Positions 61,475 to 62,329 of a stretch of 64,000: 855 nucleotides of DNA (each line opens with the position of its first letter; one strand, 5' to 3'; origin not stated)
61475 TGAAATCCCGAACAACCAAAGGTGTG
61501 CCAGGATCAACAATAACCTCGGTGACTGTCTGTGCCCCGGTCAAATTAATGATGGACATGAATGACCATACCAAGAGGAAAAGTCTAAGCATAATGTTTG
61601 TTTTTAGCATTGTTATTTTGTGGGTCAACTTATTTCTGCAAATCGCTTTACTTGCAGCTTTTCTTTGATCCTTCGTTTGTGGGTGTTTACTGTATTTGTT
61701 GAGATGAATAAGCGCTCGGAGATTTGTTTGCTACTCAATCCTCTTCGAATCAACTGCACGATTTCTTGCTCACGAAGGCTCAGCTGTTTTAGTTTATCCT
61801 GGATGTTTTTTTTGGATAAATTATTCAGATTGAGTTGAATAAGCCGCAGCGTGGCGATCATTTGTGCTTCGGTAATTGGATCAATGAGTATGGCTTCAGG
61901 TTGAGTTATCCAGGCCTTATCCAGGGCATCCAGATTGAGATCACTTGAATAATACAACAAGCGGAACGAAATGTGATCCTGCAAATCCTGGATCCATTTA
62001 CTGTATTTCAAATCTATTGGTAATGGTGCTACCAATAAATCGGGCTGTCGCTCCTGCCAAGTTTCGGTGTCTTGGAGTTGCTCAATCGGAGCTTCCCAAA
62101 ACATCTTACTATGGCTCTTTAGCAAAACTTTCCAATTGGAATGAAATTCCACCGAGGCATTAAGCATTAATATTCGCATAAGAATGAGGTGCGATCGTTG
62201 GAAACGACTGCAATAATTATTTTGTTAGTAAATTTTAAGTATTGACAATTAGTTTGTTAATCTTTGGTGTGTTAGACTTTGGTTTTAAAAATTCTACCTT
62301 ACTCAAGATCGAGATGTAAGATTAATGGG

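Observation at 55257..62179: Giant T9SS cargo (2123 aa) built from two unusual repeat classes, translationally coupled to a LuxR-type regulator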

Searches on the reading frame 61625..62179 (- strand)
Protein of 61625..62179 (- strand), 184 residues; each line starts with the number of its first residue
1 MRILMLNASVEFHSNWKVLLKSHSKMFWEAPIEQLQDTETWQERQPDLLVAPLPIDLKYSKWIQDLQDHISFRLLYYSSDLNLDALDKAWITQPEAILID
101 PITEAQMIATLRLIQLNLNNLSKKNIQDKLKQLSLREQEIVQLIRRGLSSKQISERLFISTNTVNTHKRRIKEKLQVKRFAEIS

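Call 6: search_protein_families(library=pfam, proteins=[window:61625-62179:-], max_evalue=0.01)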
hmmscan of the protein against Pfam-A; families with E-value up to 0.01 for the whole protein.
window:61625-62179:- (184 aa): 5 families
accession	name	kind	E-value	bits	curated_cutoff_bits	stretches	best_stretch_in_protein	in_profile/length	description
PF00196.25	GerE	-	1.1e-15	57.4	23.5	1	132-179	2-49/57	Bacterial regulatory proteins, luxR family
PF08281.18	Sigma70_r4_2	-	1.5e-07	31.4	25.7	1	125-175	3-54/54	Sigma-70, region 4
PF13384.12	HTH_23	-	8.9e-05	22.6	24.6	1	136-171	6-41/50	Homeodomain-like domain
PF04545.22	Sigma70_r4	-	0.0024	17.8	24.1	1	130-176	2-49/50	Sigma-70, region 4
PF13412.12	HTH_24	-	0.0069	16.4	21.9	0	140-167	8-37/48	Winged helix-turn-helix DNA-binding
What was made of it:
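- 61625..62179 (-): Atypical response regulator, 184 aa. Asp-less pseudo-receiver at residues 1-120 (nt 61820-62179); GerE/LuxR HTH at residues 125-184 (nt 61628-61807). GerE 57.4 bits (call 6).
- Checked: A GerE/LuxR HTH gene lies at 61625..62179 (call 6).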

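Call 7: search_protein_families(library=ncbifam, proteins=[window:61625-62179:-], max_evalue=0.01)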
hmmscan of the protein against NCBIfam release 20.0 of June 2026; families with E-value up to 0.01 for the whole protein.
window:61625-62179:- (184 aa): 29 families (the best 25 are shown)
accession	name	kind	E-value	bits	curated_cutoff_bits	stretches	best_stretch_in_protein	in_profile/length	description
NF040749.1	tetrathio_RR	equivalog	1.6e-11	44.3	290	1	98-183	98-184/191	tetrathionate respiration response regulator TtrR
NF052445.1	RespRegMctR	equivalog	2e-11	43.7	300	1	123-182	135-194/205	two-component system response regulator MctR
NF011896.0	PRK15369.1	equivalog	7.3e-11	42.1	242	1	116-183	131-200/211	two component system response regulator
NF047785.1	respo_reg_MadR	equivalog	7.6e-10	38.5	300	1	127-182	143-198/209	MadR family response regulator transcription factor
NF007419.0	PRK09958.1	equivalog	5.2e-09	36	251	1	117-182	126-193/204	acid-sensing system DNA-binding response regulator EvgA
NF007505.1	PRK10100.1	equivalog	7.9e-09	35.5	250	1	122-178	135-190/204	biofilm master transcriptional regulator CsgD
TIGR02937.1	sigma70-ECF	superfamily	2.2e-08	33.9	42.9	1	112-178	97-164/165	sigma-70 family RNA polymerase sigma factor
NF007935.0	PRK10651.1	equivalog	5.6e-08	32.2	250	1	106-180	127-203/216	two-component system response regulator NarL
TIGR03020.2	EpsA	equivalog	1.2e-07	31.7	170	1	111-179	167-237/247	XrtB/PEP-CTERM-associated transcriptional regulator EpsA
NF007018.1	PRK09483.1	equivalog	2.9e-07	30.3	280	1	114-180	131-196/217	UvrY/SirA/GacA family response regulator transcription factor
NF007403.0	PRK09935.1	equivalog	5e-07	29.5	271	1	120-182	138-199/210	fimbria biosynthesis transcriptional regulator FimZ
TIGR03541.1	reg_near_HchA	equivalog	8.4e-07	28.7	215.6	1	116-181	155-220/232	PA1136 family autoinducer-binding transcriptional regulator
NF052366.1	photon_PedR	equivalog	1.1e-06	28.7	120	1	132-177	2-47/74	photosynthetic electron transport-dependent transcriptional regulator PedR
NF041232.1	BagY_FevT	exception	1.1e-06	27.8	700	1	132-181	296-345/367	LuxR family transcriptional regulator BagY/FevT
NF038181.1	reg_ATPase_IniR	equivalog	1.5e-06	26.9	750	1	128-177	762-811/827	isoniazid response ATPase/transcriptional regulator IniR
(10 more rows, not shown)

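Call 16: find_homologous_proteins(query=window:61625-62179:-, max_evalue=0.001)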
Query window:61625-62179:- (184 aa): 33 proteins with E <= 0.001 among 146 candidates.
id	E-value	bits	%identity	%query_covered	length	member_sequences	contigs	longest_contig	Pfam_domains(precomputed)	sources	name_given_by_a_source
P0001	1.4e-94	333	100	86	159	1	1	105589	PF00196.26,PF08281.19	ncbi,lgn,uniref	ncbi:response regulator transcription factor [Haliscomenobacter sp.]|uniref:response regulator trans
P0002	2.4e-52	195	52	98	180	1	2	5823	PF00196.26,PF08281.19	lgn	-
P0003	1.1e-51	193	54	99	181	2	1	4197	PF00196.26,PF04545.23,PF08281.19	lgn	-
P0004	2.0e-49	186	52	99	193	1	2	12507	PF00196.26,PF04545.23,PF08281.19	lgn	-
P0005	2.4e-49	185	52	99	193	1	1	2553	PF00196.26,PF04545.23,PF08281.19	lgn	-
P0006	1.1e-48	183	51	99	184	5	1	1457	PF00196.26,PF08281.19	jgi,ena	-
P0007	7.2e-48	181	47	98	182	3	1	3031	PF00196.26,PF08281.19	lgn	-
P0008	9.8e-48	180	52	99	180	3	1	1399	PF00196.26,PF08281.19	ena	-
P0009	3.0e-47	179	51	99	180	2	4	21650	PF00196.26,PF08281.19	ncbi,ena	-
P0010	5.2e-47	178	50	99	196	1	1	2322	PF00196.26,PF08281.19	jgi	jgi:two-component system, NarL family, response regulator NreC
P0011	1.1e-46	177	50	99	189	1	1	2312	PF00196.26,PF08281.19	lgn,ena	-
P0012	1.3e-45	173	50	99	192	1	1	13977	PF00196.26,PF08281.19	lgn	-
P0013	2.2e-45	173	49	99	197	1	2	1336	PF00196.26,PF08281.19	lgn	-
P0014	6.7e-45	171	48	100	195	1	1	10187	PF00196.26,PF04545.23,PF08281.19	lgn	-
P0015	1.0e-44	170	49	99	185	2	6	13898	PF00196.26,PF04545.23,PF08281.19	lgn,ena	-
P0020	1.1e-38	151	43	99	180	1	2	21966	PF00196.26,PF04545.23,PF08281.19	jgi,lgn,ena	jgi:two-component system response regulator NreC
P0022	5.4e-33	132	44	83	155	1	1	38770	PF00196.26,PF08281.19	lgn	-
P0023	6.0e-9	54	31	99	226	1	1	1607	PF00196.26,PF00072.31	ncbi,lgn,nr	ncbi:MAG: response regulator transcription factor [Mameliella sp.]|nr:response regulator transcripti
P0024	4.7e-5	41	44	33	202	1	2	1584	PF00196.26,PF08281.19,PF00072.31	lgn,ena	-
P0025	1.0e-4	40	42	37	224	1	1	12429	PF00196.26,PF08281.19,PF00072.31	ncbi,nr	ncbi:MAG: response regulator transcription factor [Deltaproteobacteria bacterium]|nr:response regula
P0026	1.1e-4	40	42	37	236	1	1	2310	PF00196.26,PF08281.19,PF00072.31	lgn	-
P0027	1.3e-4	40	46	29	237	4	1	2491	PF00196.26,PF08281.19,PF00072.31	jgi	-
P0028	1.6e-4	40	45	32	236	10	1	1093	PF00196.26,PF08281.19,PF00072.31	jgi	jgi:DNA-binding NarL/FixJ family response regulator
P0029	2.8e-4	39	46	29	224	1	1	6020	PF00196.26,PF08281.19,PF00072.31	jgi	-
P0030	2.9e-4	39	32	79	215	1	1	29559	PF00196.26,PF00072.31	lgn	-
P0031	3.0e-4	39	32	83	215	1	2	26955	PF00196.26,PF00072.31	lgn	-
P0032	6.8e-4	38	42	37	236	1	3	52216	PF00196.26,PF08281.19,PF00072.31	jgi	jgi:DNA-binding NarL/FixJ family response regulator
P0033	9.9e-4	37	44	29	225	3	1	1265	PF00196.26,PF08281.19,PF00072.31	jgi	jgi:DNA-binding NarL/FixJ family response regulator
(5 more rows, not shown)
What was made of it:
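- Closest known: Atypical NarL/FixJ-family response regulators with pseudo-receiver. Different: The sequence is too divergent to hit PF00072 (calls 6, 16). The family is small: 22 homologues at 43-54% identity in the word-index search (call 16).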

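Call 19: search_solved_structures(query=A2, max_evalue=0.01, show_alignments=3)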
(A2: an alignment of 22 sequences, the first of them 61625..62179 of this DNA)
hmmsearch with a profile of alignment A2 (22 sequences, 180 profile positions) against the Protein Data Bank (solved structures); distinct sequences matched with E-value up to 0.01: 51.
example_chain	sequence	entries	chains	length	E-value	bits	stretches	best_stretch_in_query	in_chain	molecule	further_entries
3clo_A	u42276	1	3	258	7e-17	65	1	119-178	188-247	Transcriptional regulator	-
5f64_A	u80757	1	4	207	7.7e-10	42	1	121-177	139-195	Positive transcription regulator EvgA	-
8zwn_A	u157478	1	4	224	1e-09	41.6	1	121-177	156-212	DNA-binding transcriptional activator EvgA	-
4yn8_A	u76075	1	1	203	6.7e-09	39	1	123-174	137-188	Response regulator ChrA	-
5hev_A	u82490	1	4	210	8.5e-09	38.6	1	125-174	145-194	Response regulator protein VraR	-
2jpc_A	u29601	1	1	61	8.7e-09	38.6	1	132-179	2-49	SsrB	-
4wt0_B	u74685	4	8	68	9.2e-09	38.5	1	128-174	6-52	Response regulator receiver domain protein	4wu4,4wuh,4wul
4wsz_A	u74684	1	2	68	1.1e-08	38.3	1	128-173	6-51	Response regulator receiver domain protein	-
1yio_A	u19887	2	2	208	2.5e-08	37.1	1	88-177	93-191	response regulatory protein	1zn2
4gvp_A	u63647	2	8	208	2.8e-08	36.9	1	2-174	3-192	Response regulator protein vraR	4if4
7ve6_A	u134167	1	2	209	3e-08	36.8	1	2-174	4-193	Response regulator protein VraR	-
3kln_A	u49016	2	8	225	4.4e-08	36.3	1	118-172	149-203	Transcriptional regulator, LuxR family | Transcriptional regulator VpsT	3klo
4y13_A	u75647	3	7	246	1.1e-07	35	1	111-172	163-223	Transcriptional regulator of ftsQAZ gene cluster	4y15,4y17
4lfu_A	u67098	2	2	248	1.1e-07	34.9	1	111-172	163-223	Regulatory protein SdiA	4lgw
2rnj_A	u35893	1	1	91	1.9e-07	34.2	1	120-174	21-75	Response regulator protein vraR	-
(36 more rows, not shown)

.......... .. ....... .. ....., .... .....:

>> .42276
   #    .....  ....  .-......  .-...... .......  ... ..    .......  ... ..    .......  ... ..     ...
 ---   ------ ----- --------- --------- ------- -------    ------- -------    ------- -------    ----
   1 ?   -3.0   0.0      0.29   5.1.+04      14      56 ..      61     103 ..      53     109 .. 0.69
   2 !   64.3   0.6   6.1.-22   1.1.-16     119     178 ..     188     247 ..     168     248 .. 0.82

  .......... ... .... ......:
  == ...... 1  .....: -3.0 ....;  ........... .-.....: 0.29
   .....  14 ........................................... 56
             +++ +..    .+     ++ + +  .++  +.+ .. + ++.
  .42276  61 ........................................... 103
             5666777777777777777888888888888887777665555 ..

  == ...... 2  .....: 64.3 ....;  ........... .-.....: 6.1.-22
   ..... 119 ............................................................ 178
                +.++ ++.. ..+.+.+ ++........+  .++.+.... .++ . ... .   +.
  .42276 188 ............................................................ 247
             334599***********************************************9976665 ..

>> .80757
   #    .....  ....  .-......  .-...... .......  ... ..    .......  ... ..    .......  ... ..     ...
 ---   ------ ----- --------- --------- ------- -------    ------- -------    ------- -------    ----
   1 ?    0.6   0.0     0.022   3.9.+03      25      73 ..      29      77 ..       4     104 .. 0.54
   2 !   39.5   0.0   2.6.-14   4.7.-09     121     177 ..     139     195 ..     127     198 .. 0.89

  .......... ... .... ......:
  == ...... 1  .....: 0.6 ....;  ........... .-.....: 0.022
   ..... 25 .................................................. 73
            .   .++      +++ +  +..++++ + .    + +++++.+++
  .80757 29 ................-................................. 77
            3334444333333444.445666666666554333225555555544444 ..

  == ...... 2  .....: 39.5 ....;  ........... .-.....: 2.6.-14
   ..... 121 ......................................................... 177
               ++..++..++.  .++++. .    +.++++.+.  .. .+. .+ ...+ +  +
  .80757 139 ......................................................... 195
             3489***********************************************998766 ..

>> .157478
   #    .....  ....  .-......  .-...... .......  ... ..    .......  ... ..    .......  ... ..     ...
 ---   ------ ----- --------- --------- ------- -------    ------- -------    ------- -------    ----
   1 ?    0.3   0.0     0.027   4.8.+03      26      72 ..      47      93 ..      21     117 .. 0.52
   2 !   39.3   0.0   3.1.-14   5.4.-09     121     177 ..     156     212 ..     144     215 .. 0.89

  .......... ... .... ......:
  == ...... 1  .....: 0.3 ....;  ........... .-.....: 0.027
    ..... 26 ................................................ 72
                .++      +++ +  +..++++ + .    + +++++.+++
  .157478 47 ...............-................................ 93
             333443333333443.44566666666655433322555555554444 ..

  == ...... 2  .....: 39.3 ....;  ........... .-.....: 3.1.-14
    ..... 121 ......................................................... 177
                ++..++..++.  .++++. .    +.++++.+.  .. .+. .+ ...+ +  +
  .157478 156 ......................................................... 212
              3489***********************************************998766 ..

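Call 35: find_encoding_contigs(protein=P0022, flank=10000, max_places=2)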
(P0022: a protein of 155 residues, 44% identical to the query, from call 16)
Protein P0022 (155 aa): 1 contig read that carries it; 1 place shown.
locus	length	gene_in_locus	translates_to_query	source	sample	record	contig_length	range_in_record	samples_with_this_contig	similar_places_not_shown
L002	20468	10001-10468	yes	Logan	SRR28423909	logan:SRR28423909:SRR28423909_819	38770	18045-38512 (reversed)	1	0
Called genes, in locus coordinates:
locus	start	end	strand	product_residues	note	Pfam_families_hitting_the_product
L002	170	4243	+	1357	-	PF04151:PPC (faint), PF19081:Ig_7, PF18962:Por_Secre_tail (weak)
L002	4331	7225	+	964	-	PF12770:CHAT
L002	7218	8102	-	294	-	-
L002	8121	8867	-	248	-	-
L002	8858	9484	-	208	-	-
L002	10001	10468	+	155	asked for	PF08281:Sigma70_r4_2, PF00196:GerE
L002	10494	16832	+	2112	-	PF27154:ORF11_beta, PF04151:PPC, PF19190:BACON_2, PF13004:BACON (weak), PF18962:Por_Secre_tail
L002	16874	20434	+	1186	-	PF19081:Ig_7 (faint), PF13585:CHU_C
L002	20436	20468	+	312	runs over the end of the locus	PF11751:PorP_SprF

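Call 36: find_encoding_contigs(protein=P0020, flank=10000, max_places=2)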
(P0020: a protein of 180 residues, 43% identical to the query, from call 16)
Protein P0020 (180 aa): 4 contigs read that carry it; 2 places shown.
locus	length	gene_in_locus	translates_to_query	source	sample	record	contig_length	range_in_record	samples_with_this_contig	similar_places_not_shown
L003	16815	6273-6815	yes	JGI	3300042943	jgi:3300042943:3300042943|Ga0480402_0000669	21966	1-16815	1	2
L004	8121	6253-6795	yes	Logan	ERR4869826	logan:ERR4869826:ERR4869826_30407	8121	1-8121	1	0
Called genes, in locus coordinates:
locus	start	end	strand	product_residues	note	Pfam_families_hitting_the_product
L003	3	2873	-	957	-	?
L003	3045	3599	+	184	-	PF04542:Sigma70_r2 (weak), PF08281:Sigma70_r4_2 (faint)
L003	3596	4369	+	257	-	-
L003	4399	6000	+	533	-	-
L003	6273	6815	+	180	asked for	PF08281:Sigma70_r4_2, PF00196:GerE, PF04545:Sigma70_r4 (faint)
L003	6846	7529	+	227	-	-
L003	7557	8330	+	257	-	-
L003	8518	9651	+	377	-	-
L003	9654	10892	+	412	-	PF00801:PKD (weak), PF18911:PKD_4, PF00801:PKD (weak), PF18911:PKD_4, PF03781:FGE-sulfatase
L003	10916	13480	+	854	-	-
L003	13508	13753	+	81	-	-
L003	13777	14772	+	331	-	-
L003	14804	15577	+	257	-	-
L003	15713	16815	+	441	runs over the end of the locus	PF22820:TcaA_3rd_4th (faint), PF08308:PEGA (weak)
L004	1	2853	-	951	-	?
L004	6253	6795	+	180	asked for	PF08281:Sigma70_r4_2, PF00196:GerE, PF04545:Sigma70_r4 (faint)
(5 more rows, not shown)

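Call 37: find_encoding_contigs(protein=P0012, flank=10000, max_places=2)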
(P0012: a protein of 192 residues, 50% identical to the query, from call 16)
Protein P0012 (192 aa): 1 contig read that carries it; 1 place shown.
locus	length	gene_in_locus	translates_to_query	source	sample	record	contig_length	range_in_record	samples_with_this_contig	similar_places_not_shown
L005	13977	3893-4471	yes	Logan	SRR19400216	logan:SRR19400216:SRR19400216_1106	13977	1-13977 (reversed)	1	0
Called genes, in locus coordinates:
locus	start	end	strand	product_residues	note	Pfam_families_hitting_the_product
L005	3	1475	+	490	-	?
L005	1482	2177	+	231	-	PF00072:Response_reg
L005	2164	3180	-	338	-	-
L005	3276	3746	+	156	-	-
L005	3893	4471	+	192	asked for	PF08281:Sigma70_r4_2 (weak), PF00196:GerE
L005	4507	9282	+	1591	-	PF13688:Reprolysin_5, PF13582:Reprolysin_3, PF07705:CARDB, PF13004:BACON, PF19190:BACON_2, PF07705:CARDB, PF18962:Por_Secre_tail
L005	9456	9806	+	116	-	-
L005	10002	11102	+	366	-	PF00092:VWA, PF13519:VWA_2 (weak)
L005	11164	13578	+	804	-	PF26766:Choice_anch_L, PF13573:SprB (weak), PF13585:CHU_C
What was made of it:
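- In L005 the cargo behind the homologous regulator carries reprolysin metalloprotease domains (call 37).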

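Call 44: predict_structure(alignment_id=A2)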
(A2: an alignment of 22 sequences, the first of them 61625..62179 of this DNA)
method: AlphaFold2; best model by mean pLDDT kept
length: 184 residues; sequences in the alignment: 22
mean_pLDDT: 81.9   pTM: 0.61
mean pLDDT of the five models: 81.9, 80.3, 71.0, 70.2, 67.1
residues with pLDDT >= 90: 40; 70-90: 116; 50-70: 24; < 50: 4
segments of 3 or more residues with pLDDT < 50: 122-125
pLDDT, mean of each block of 10 residues (from residue 1): 79 74 89 71 84 83 84 87 84 87 85 80 54 85 85 93 93 85 66
secondary structure, 60 per line:
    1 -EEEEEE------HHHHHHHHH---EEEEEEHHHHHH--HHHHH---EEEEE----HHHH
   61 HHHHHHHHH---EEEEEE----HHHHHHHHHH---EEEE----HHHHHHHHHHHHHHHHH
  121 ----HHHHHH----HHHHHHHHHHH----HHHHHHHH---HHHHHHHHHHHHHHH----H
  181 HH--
elements in order: E2-7 H14-22 E26-31 H32-37 H40-44 E48-52 H57-69 E73-78 H83-92 E96-99 H104-120 H125-130 H135-145 H150-157 H161-175
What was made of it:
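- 61625..62179 (-): AF2 gives (beta-alpha)5 plus a 4-helix HTH at pLDDT 82 (call 44).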
